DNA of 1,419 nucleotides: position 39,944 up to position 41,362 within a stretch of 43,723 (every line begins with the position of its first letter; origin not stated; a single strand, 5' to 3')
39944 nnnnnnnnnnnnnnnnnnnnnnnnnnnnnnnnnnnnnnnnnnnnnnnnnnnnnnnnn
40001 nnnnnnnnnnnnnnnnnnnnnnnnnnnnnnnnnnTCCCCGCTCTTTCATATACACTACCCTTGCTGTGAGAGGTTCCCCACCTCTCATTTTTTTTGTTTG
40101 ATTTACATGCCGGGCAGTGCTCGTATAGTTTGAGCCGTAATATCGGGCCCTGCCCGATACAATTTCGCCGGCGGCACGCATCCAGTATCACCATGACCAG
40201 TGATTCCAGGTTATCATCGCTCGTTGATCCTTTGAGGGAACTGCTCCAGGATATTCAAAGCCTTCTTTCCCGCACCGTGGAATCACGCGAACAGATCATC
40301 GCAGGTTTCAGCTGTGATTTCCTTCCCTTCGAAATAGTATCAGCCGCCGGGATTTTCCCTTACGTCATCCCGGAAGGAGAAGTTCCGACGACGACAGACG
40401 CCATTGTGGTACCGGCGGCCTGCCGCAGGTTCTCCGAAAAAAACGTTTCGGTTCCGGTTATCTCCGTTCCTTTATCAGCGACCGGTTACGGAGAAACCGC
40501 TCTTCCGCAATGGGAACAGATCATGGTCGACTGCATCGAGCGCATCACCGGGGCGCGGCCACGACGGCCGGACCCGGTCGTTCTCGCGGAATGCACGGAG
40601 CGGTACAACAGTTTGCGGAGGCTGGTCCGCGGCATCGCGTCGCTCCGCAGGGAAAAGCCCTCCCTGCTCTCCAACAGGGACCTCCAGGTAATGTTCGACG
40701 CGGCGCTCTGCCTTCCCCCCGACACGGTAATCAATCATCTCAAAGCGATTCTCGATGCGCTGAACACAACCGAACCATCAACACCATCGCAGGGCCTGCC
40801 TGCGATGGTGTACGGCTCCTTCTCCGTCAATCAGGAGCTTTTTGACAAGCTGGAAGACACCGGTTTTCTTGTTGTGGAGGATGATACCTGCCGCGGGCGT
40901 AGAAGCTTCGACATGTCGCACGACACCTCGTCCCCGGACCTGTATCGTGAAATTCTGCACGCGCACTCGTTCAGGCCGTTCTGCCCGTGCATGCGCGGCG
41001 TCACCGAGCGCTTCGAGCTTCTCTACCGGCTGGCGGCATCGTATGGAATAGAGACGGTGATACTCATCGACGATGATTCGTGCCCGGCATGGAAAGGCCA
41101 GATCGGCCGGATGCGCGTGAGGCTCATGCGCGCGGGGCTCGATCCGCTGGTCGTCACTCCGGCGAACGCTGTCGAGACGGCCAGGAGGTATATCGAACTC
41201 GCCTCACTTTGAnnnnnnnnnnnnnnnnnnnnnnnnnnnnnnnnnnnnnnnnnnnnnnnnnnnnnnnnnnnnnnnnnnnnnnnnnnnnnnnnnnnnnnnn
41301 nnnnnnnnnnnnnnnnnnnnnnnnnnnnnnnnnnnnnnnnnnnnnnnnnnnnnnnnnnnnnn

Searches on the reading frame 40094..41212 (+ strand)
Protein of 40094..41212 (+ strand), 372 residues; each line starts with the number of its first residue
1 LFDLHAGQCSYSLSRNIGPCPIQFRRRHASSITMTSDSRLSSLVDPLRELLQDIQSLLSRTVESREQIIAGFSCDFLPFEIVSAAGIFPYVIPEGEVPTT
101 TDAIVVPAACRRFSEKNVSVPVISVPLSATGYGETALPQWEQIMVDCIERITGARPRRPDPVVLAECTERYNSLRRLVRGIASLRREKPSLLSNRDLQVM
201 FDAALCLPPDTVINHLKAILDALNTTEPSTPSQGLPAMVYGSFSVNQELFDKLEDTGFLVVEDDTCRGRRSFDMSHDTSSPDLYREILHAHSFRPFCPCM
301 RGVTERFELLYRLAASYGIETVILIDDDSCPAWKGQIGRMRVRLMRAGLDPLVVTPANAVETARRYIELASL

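Call 66: search_protein_families(library=pfam, proteins=[window:40094-41212:+], max_evalue=0.00001)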
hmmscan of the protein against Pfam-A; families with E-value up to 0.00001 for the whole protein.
window:40094-41212:+ (372 aa): 1 family
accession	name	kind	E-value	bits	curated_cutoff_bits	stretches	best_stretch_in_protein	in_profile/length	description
PF06050.19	HGD-D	-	8.1e-30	105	28.4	1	118-349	81-314/342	2-hydroxyglutaryl-CoA dehydratase, D-component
